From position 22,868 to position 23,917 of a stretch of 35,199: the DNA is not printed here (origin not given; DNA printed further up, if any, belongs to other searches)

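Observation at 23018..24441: AT-rich two-gene islet: a coiled-coil HNH nuclease plus an AbiU2-like HEPN protein, a candidate uncharacterised defence pair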

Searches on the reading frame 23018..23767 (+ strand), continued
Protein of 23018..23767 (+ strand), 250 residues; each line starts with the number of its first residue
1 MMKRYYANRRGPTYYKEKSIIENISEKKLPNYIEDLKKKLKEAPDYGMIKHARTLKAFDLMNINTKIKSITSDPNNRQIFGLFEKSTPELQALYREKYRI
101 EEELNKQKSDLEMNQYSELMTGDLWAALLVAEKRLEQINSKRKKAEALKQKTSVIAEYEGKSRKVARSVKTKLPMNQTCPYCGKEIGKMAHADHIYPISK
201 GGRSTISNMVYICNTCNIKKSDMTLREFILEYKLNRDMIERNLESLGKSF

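Call 90: search_dna_similar(query=window:23018-23767:+, collection=plasmids, mode=protein, max_rows=15)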
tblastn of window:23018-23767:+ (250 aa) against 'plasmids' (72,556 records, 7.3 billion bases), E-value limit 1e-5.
Records with a match: 6; places in all: 6; records where one place covers at least 80% of the query: 1.
Best place of each record, by identity: <60% 6.
By first word of the organism name: Clostridium 3; Thauera 1; Ochrobactrum 1; Brucella 1.
By predicted mobility (MOB-suite, as given by PLSDB): non-mobilizable 5; conjugative 1.
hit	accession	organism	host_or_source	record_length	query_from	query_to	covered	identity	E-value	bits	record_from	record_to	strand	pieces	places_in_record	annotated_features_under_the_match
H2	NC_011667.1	Thauera aminoaromatica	-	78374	11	248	95%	30.5%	1e-19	95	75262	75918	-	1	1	HNH endonuclease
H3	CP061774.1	Ochrobactrum sp. MT180101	Water,Breeding wastewater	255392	170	250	32%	47.6%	2e-12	74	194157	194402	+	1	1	HNH endonuclease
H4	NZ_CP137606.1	Brucella pseudintermedia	Zophobas morio,animal,homogenized ...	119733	160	229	28%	52.1%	7e-15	81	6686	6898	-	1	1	HNH endonuclease signature motif containing protein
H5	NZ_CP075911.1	Clostridium perfringens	soil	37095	176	233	23%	45.8%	1e-7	59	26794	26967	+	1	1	HNH endonuclease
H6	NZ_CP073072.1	Clostridium perfringens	bovine,Intestinal contents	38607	176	233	23%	45.8%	1e-7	59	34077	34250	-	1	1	HNH endonuclease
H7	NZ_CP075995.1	Clostridium perfringens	Antibiotic associated diarrhea, human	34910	176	233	23%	45.8%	1e-7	59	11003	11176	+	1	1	HNH endonuclease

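Call 91: get_annotated_region(hit=H2, flank=5000)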
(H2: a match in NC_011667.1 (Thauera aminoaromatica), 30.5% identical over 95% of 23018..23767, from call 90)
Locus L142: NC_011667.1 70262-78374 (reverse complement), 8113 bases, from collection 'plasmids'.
description: Thauera aminoaromatica plasmid pTha01, complete sequence
organism: Thauera aminoaromatica (NCBI taxid 164330)
taxonomy: Bacteria; Pseudomonadota; Betaproteobacteria; Rhodocyclales; Zoogloeaceae; Thauera; Thauera aminoaromatica
host: -; source: -; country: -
typing (MOB-suite, as given by PLSDB): non-mobilizable; replicon rep_cluster_1815
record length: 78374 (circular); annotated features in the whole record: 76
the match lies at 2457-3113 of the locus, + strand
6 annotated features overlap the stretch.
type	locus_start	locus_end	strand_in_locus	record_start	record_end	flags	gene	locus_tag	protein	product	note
CDS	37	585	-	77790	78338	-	-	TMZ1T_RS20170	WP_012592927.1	tyrosine-type recombinase/integrase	GO:0015074 - DNA integration [Evidence IEA]; GO:0006310 - DNA recombination [Evidence IEA]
CDS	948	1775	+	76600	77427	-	-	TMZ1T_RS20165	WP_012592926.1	hypothetical protein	-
CDS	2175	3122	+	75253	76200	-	-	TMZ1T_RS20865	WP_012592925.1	HNH endonuclease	-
CDS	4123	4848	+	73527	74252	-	-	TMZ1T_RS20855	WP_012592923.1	hypothetical protein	-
CDS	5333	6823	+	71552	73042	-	istA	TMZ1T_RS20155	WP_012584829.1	IS21 family transposase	-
CDS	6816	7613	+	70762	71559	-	istB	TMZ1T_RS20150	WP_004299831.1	IS21-like element helper ATPase IstB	-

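Call 92: search_protein_families(library=pfam, proteins=[L142:948-1772:+, L142:4123-4845:+, L142:2175-3119:+], max_evalue=0.01)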
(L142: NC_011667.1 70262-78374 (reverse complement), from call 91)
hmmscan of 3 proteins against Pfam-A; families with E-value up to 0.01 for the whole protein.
L142:948-1772:+ (275 aa): 0 families

L142:4123-4845:+ (241 aa): 0 families

L142:2175-3119:+ (315 aa): 5 families
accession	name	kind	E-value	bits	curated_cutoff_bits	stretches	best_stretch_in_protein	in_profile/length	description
PF14279.12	HNH_5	-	9.6e-10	38.7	27.5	1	244-288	1-46/56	HNH endonuclease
PF01844.29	HNH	-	2.4e-09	37.6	21.4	1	244-287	1-46/47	HNH endonuclease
PF13395.12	HNH_4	-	0.00024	21.5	22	1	244-288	1-51/54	HNH endonuclease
PF10400.15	Vir_act_alpha_C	-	0.0011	20.1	22.4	0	101-180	14-75/78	Virulence activator alpha C-term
PF25792.1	BREX_BrxC_helical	-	0.0061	17.3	27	0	168-222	58-114/123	BREX ATP-binding protein BrxC alpha helical domain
